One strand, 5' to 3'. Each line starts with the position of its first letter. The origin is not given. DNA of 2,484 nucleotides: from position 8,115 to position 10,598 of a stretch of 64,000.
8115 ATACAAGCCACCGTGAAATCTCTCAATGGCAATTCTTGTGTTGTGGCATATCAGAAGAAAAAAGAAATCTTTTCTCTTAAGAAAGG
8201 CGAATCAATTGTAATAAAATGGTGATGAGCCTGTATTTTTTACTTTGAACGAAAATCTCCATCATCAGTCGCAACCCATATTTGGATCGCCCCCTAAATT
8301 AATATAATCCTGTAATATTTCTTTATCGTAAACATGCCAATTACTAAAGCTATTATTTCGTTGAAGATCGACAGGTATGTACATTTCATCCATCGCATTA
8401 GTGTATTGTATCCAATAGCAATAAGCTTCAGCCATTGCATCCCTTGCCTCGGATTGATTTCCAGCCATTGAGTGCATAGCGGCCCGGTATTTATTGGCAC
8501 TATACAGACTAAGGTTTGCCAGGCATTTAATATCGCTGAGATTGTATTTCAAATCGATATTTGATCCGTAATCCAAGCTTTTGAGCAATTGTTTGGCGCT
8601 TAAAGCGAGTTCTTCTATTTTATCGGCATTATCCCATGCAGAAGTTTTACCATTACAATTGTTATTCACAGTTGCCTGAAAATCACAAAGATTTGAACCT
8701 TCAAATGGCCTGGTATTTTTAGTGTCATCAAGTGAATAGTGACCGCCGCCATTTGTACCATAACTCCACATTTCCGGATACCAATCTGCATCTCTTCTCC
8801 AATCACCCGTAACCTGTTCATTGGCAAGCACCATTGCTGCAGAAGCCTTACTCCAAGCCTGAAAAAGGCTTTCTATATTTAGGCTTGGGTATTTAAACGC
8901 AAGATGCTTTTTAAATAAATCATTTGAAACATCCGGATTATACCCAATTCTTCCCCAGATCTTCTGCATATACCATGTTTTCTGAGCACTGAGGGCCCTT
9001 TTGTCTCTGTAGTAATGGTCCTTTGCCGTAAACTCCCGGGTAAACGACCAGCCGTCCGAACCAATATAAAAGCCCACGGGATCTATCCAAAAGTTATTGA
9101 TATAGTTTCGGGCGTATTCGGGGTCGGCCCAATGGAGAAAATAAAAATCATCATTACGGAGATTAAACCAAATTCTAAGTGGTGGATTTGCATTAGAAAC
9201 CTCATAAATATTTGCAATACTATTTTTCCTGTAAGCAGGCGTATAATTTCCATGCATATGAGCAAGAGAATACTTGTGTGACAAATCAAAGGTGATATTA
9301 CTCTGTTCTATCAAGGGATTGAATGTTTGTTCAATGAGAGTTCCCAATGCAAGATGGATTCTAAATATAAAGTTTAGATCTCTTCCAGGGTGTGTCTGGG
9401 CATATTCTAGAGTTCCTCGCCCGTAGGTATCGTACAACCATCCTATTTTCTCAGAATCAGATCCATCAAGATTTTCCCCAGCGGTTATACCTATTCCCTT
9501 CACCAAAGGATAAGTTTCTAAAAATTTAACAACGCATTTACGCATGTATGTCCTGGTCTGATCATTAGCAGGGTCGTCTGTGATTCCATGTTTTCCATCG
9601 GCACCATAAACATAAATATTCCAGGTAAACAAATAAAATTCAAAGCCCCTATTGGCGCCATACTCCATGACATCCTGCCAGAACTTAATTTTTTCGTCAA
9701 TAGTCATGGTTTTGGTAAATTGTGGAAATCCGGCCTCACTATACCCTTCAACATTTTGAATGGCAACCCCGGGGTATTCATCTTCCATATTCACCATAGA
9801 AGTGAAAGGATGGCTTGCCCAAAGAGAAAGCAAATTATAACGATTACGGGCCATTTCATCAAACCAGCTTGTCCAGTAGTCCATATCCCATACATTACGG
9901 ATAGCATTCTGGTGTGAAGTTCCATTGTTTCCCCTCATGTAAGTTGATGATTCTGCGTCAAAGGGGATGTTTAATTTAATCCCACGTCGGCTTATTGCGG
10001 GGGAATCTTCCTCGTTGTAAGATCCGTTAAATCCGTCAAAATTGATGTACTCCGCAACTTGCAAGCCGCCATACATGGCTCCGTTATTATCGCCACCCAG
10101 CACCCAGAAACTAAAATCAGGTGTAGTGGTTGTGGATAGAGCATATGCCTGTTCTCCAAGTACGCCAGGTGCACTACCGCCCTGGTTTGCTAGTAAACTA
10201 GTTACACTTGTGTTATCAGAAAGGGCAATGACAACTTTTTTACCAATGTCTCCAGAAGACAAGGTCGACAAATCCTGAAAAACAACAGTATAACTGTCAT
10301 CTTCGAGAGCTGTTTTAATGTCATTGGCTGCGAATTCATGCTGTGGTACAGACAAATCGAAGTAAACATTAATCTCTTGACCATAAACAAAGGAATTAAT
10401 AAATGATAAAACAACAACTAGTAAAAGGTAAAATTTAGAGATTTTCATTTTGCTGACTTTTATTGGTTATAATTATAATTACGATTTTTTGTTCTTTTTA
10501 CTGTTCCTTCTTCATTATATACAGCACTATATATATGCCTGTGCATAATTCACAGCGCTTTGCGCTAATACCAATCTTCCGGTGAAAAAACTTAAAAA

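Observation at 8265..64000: A 55-kb co-directional sulfatase and alpha-galactosidase locus has no SusC/SusD but has T9SS cargo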

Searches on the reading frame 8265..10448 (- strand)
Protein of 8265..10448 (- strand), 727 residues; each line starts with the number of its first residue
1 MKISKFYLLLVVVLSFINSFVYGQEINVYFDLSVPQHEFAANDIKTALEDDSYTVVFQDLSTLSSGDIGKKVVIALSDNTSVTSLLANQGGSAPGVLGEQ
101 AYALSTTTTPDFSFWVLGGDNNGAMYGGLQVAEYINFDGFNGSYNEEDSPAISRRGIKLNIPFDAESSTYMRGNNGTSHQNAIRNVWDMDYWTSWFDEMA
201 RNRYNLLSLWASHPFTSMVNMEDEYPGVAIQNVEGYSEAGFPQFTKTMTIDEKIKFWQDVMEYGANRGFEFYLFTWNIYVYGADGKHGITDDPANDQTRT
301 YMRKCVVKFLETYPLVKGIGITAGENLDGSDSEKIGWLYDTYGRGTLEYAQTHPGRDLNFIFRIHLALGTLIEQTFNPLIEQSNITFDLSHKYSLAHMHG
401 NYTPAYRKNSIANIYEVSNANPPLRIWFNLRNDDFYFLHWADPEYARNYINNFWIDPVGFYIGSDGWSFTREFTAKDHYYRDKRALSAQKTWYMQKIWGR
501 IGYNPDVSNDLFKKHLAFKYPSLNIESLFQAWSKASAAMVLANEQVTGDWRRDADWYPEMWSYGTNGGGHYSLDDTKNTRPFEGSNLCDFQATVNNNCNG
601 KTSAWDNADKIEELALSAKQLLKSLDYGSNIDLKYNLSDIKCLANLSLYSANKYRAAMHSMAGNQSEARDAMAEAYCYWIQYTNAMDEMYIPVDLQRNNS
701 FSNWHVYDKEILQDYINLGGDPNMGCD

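Call 3: search_protein_families(library=pfam, proteins=[window:8265-10448:-], max_evalue=0.01)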
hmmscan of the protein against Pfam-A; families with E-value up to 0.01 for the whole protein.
window:8265-10448:- (727 aa): 0 families

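Call 17: search_solved_structures(query=window:8265-10448:-, max_evalue=1)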
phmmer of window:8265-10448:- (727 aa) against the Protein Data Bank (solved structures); distinct sequences matched with E-value up to 1: 18.
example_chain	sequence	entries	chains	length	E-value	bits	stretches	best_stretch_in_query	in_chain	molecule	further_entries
6hzf_A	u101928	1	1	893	3.6e-09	38.7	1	111-345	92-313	BPa0997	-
6hze_A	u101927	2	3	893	4e-09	38.5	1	111-346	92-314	BPa0997 | BPa0997 N-ter E361S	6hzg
6hzf_B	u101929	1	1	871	4.1e-09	38.5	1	111-345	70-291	BPa0997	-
2bfe_A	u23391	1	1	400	0.0039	18.7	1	101-209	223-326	2-OXOISOVALERATE DEHYDROGENASE ALPHA SUBUNIT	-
1x7y_A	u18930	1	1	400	0.0052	18.3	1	101-209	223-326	2-oxoisovalerate dehydrogenase alpha subunit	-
1dtw_A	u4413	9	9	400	0.0054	18.3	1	101-209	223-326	BRANCHED-CHAIN ALPHA-KETO ACID DEHYDROGENASE ALPHA SUBUNIT | 2-OXOISOVALERATE DEHYDROGENASE ALPHA SUBUNIT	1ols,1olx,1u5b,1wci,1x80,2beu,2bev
1x7z_A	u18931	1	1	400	0.0073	17.8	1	101-209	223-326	2-oxoisovalerate dehydrogenase alpha subunit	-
1x7w_A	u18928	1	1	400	0.0098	17.4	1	101-209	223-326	2-oxoisovalerate dehydrogenase alpha subunit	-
1x7x_A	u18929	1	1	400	0.0099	17.4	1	101-209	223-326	2-oxoisovalerate dehydrogenase alpha subunit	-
2bff_A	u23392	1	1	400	0.0099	17.4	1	101-209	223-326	2-OXOISOVALERATE DEHYDROGENASE ALPHA SUBUNIT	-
2bfd_A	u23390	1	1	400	0.01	17.4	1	101-209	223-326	2-OXOISOVALERATE DEHYDROGENASE ALPHA SUBUNIT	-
2bfb_A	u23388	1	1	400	0.01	17.4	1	101-209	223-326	2-OXOISOVALERATE DEHYDROGENASE ALPHA SUBUNIT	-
1v16_A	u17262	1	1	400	0.01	17.4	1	101-209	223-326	2-OXOISOVALERATE DEHYDROGENASE ALPHA SUBUNIT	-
2bfc_A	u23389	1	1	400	0.01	17.4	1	101-209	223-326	2-OXOISOVALERATE DEHYDROGENASE ALPHA SUBUNIT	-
1v1m_A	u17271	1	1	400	0.012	17.2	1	101-209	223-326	2-OXOISOVALERATE DEHYDROGENASE ALPHA SUBUNIT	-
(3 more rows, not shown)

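Call 22: find_related_loci(query=A1, collection=genome_contigs, flank=10000)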
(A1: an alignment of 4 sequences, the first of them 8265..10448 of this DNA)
Query A1 (727 aa) in genome_contigs; peptide patterns used: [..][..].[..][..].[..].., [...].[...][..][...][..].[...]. (x = any residue, [..] = any of these).
115 stretches matched a pattern; 84 encode a relative of the query (tblastn E <= 1e-3); the best 80 are kept; 79 distinct loci.
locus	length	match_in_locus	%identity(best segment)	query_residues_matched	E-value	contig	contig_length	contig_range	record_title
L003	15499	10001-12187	53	4-726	0e+0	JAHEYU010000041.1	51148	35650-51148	MAG: Bacteroidetes bacterium isolate nzgw135 NODE_859_length_51149_cov_4.214745, whole genome shotgun sequence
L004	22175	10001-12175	53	3-726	0e+0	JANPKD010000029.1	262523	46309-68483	MAG: Chitinophagales bacterium isolate VAR_61_metabat_32 VAR_61_k141_991102, whole genome shotgun sequence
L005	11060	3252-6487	48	2-720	0e+0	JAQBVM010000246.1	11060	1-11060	MAG: Verrucomicrobia bacterium isolate casp150-mb.181 NODE_15133_length_11060_cov_0.100356, whole genome shotgun sequenc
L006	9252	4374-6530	48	3-721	0e+0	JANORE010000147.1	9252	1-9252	MAG: Akkermansiaceae bacterium isolate VAR_4_metabat_211 VAR_4_k141_333713, whole genome shotgun sequence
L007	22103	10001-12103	48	23-720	0e+0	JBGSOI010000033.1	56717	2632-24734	MAG: Akkermansiaceae bacterium isolate JTS-AC276 k141_1972750, whole genome shotgun sequence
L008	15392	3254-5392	43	1-720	0e+0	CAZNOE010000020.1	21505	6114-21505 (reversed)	MAG TPA_asm: uncultured Bifidobacteriaceae bacterium isolate SRP119689_co1_68 genome assembly, contig: NODE_3232_length_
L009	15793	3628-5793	42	1-727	0e+0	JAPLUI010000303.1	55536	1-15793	MAG: Verrucomicrobia bacterium isolate LacPavin_0419_WC70L_MAG_62_22 LacPavin_0419_WC70L_scaffold_136431, whole genome s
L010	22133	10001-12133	44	11-727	0e+0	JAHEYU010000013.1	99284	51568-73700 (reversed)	MAG: Bacteroidetes bacterium isolate nzgw135 NODE_272_length_99285_cov_4.242134, whole genome shotgun sequence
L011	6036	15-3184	44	23-720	0e+0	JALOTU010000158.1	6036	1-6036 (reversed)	MAG: Verrucomicrobia bacterium isolate Prado241 scaffold_30813, whole genome shotgun sequence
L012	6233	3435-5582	44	23-727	0e+0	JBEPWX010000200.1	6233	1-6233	MAG: Mariniphaga sp. isolate 01_S196.semibin_refined.147 NODE_9455_length_6233_cov_1.863413:0-6233, whole genome shotgun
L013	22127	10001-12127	43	17-726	0e+0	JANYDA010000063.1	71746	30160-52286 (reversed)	MAG: Fibrobacteria bacterium isolate 336R_metabinner_36 336R_k141_94093, whole genome shotgun sequence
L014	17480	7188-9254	42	24-720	0e+0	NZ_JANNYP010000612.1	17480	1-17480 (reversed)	MAG: Armatimonas sp. isolate VAR_34_concoct_113 VAR_34_k141_1872718, whole genome shotgun sequence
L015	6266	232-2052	46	113-720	0e+0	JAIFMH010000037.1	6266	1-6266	MAG: Bacteroidetes bacterium isolate bin_3 scaffold_23791, whole genome shotgun sequence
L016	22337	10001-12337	42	10-727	0e+0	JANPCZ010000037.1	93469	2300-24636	MAG: Myxococcales bacterium isolate VAR_78_metabat_446 VAR_78_k141_3500664, whole genome shotgun sequence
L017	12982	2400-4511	41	10-720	0e+0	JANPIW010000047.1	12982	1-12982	MAG: Verrucomicrobiaceae bacterium isolate VAR_61_metabat_502_sub VAR_61_k141_1695884, whole genome shotgun sequence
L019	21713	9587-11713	41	2-720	0e+0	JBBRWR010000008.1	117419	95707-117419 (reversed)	MAG: Opitutales bacterium isolate La4_metabat2.052 La4_metabat2.052_K_2586928_L_117419_cov_20.0000, whole genome shotgun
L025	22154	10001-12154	38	5-727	1e-160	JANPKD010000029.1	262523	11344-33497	MAG: Chitinophagales bacterium isolate VAR_61_metabat_32 VAR_61_k141_991102, whole genome shotgun sequence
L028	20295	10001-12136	38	5-727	9e-161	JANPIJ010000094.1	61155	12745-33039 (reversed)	MAG: Ferruginibacter sp. isolate VAR_61_metabat_90 VAR_61_k141_1867413, whole genome shotgun sequence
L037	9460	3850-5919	33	24-693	6e-113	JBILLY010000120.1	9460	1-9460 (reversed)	MAG: Opitutaceae bacterium isolate ME2017-08-08_3300044911_group7_bin206 Rohwer_bin2639_scaffold_9990_c1, whole genome s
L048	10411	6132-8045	34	94-692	1e-94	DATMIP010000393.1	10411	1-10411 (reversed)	MAG TPA_asm: Sphingomonas sp. isolate SMAG_U13545 k141_778683, whole genome shotgun sequence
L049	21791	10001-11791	33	116-693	4e-94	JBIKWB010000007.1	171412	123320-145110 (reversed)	MAG: Opitutaceae bacterium isolate ME2015-09-01_3300035663_group6_bin66 Rohwer_bin2655_scaffold_23_c1, whole genome shot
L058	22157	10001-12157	30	26-720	6e-98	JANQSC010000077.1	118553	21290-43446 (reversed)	MAG: Opitutaceae bacterium isolate IP29b_bin.87 k99_2695817, whole genome shotgun sequence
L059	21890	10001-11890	34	97-693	3e-97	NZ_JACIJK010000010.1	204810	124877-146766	Sphingomonas aerophila strain DSM 100044 Ga0373350_10, whole genome shotgun sequence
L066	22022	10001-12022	25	1-681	3e-44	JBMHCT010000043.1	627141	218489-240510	MAG: Jejuia sp. isolate xHP1_bin.76 c_000000000043, whole genome shotgun sequence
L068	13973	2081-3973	31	118-714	8e-84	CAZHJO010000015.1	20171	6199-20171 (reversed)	MAG TPA_asm: uncultured Maribacter sp. isolate binchicken_co385_37 genome assembly, contig: NODE_1938_length_20171_cov_4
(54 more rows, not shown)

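Call 33: find_encoding_contigs(protein=window:8265-10448:-, flank=10000, max_places=6)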
Protein window:8265-10448:- (727 aa): 2 contigs read that carry it; 2 places shown.
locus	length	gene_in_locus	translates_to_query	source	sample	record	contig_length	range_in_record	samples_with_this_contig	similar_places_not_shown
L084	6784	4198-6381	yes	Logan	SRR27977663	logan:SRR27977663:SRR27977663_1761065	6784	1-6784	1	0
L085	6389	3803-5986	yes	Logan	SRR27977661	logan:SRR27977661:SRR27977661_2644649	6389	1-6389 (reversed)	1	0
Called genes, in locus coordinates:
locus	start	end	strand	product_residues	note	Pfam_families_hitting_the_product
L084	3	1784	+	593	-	?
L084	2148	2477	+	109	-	-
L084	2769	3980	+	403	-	PF02065:Melibiase (weak), PF16499:Melibiase_2, PF17801:Melibiase_C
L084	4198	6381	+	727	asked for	-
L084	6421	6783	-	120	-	?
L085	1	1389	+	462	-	?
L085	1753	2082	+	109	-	-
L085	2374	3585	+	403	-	PF02065:Melibiase (weak), PF16499:Melibiase_2, PF17801:Melibiase_C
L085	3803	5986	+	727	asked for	-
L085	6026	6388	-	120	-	?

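Call 35: search_protein_families(library=pfam, proteins=[L004:296-2122:+, L004:2489-3922:+, L004:4005-5492:+, L004:13632-15290:+, L004:15316-16953:+, L004:19241-21142:+, L010:4777-7338:+, L010:8114-9754:+, L003:1953-4724:+, L025:16339-19449:+], max_evalue=0.001)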
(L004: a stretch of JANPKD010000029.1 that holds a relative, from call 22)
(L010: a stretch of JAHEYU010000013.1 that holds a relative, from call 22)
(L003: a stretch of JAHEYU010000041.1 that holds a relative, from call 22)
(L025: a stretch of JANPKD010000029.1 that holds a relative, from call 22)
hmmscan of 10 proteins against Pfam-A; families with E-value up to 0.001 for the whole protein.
L004:296-2122:+ (608 aa): 2 families
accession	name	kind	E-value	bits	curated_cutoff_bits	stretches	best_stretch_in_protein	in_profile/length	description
PF07980.17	SusD_RagB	-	3.5e-25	89.7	23.1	1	394-608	151-297/297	SusD family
PF14322.12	SusD-like_3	-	1.6e-16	61.6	27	1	100-232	69-191/191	Starch-binding associating with outer membrane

L004:2489-3922:+ (477 aa): 2 families
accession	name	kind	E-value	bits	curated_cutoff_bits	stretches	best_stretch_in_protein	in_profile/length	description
PF16116.10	DUF4832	-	2.6e-46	158.6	29.2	1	231-456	1-216/216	Domain of unknown function (DUF4832)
PF16173.10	DUF4874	-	4.2e-29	101.7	30.1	1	50-207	1-159/159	Domain of unknown function (DUF4874)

L004:4005-5492:+ (495 aa): 2 families
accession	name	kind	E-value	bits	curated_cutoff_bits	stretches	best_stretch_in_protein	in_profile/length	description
PF02449.21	Glyco_hydro_42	-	8.7e-06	25.8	21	1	80-193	32-132/376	Beta-galactosidase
PF16116.10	DUF4832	-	8.3e-05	22.9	29.2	1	370-471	101-203/216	Domain of unknown function (DUF4832)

L004:13632-15290:+ (552 aa): 1 family
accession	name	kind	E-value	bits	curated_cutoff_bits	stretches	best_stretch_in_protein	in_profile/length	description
PF02449.21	Glyco_hydro_42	-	2.1e-07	31.1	21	1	66-147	32-112/376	Beta-galactosidase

L004:15316-16953:+ (545 aa): 1 family
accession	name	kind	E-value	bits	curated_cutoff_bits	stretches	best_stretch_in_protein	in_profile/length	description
PF02449.21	Glyco_hydro_42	-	6.7e-06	26.1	21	1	65-157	31-126/376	Beta-galactosidase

L004:19241-21142:+ (633 aa): 2 families
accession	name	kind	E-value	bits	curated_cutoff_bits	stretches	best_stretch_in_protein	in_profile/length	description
PF02065.24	Melibiase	-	4.6e-12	46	27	1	208-355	47-191/347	Melibiase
PF01055.32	Glyco_hydro_31_2nd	-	7.6e-06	25.9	23.5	1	217-355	20-156/328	Glycosyl hydrolases family 31 TIM-barrel domain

L010:4777-7338:+ (853 aa): 6 families
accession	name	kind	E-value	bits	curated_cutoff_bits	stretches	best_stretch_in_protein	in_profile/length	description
PF22666.2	Glyco_hydro_2_N2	-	2e-35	122.7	27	1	55-215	4-167/167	Glycosyl hydrolase 2 galactose-binding domain-like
PF00703.27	Glyco_hydro_2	-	1.2e-10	42.5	23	1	226-326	2-109/109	Glycosyl hydrolases family 2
PF17753.7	Ig_mannosidase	-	1.3e-10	41.3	22.6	1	776-832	1-60/81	Ig-fold domain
PF02836.23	Glyco_hydro_2_C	-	1.1e-06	28.5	21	1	400-497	63-157/302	Glycosyl hydrolases family 2, TIM barrel domain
PF17786.7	Mannosidase_ig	-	8.6e-06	26.6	23.4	1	693-759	2-71/91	Mannosidase Ig/CBM-like domain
PF02837.24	Glyco_hydro_2_N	-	0.00012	22.5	28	1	102-176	69-145/169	Glycosyl hydrolases family 2, sugar binding domain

L010:8114-9754:+ (546 aa): 1 family
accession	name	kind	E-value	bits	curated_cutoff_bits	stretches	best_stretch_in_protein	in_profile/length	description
PF04015.17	DUF362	-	2.2e-08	34.9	24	1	227-465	2-200/200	Domain of unknown function (DUF362)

L003:1953-4724:+ (923 aa): 1 family
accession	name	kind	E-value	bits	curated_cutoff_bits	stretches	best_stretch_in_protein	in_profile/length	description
PF13472.12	Lipase_GDSL_2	-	0.00053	21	32.9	1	602-753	26-178/178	GDSL-like Lipase/Acylhydrolase family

L025:16339-19449:+ (1036 aa): 4 families
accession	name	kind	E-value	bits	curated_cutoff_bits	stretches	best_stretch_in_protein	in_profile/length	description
PF01564.23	Spermine_synth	-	5.1e-21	75.5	22.9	1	544-693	7-156/186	Spermine/spermidine synthase domain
PF13428.12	TPR_14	-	4.1e-05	24.3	23.5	0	831-859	15-43/44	Tetratricopeptide repeat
PF13181.12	TPR_8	-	0.00036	20.9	25.7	0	980-1010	3-33/34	Tetratricopeptide repeat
PF07719.23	TPR_2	-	0.00096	19.5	27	0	979-1006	2-29/34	Tetratricopeptide repeat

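Call 44: search_solved_structures(query=A3, max_evalue=0.1, show_alignments=1)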
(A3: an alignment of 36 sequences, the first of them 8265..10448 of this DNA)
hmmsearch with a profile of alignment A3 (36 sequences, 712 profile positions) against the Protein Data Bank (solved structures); distinct sequences matched with E-value up to 0.1: 6.
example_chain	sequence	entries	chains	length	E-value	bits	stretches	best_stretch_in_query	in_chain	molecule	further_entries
6hze_A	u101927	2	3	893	4.5e-58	200.5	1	14-684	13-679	BPa0997 | BPa0997 N-ter E361S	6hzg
6hzf_A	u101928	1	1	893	2.7e-57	197.9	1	14-684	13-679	BPa0997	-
6hzf_B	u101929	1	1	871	1.3e-55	192.4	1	35-684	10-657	BPa0997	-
6pv5_A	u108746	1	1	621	0.0075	17.9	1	40-141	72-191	Putative O-GlcNAcase nagJ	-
1gqi_A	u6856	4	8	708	0.0076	17.9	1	29-141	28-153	ALPHA-GLUCURONIDASE | ALPHA-D-GLUCURONIDASE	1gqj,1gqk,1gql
1h41_A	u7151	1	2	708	0.0076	17.9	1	29-141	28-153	ALPHA-GLUCURONIDASE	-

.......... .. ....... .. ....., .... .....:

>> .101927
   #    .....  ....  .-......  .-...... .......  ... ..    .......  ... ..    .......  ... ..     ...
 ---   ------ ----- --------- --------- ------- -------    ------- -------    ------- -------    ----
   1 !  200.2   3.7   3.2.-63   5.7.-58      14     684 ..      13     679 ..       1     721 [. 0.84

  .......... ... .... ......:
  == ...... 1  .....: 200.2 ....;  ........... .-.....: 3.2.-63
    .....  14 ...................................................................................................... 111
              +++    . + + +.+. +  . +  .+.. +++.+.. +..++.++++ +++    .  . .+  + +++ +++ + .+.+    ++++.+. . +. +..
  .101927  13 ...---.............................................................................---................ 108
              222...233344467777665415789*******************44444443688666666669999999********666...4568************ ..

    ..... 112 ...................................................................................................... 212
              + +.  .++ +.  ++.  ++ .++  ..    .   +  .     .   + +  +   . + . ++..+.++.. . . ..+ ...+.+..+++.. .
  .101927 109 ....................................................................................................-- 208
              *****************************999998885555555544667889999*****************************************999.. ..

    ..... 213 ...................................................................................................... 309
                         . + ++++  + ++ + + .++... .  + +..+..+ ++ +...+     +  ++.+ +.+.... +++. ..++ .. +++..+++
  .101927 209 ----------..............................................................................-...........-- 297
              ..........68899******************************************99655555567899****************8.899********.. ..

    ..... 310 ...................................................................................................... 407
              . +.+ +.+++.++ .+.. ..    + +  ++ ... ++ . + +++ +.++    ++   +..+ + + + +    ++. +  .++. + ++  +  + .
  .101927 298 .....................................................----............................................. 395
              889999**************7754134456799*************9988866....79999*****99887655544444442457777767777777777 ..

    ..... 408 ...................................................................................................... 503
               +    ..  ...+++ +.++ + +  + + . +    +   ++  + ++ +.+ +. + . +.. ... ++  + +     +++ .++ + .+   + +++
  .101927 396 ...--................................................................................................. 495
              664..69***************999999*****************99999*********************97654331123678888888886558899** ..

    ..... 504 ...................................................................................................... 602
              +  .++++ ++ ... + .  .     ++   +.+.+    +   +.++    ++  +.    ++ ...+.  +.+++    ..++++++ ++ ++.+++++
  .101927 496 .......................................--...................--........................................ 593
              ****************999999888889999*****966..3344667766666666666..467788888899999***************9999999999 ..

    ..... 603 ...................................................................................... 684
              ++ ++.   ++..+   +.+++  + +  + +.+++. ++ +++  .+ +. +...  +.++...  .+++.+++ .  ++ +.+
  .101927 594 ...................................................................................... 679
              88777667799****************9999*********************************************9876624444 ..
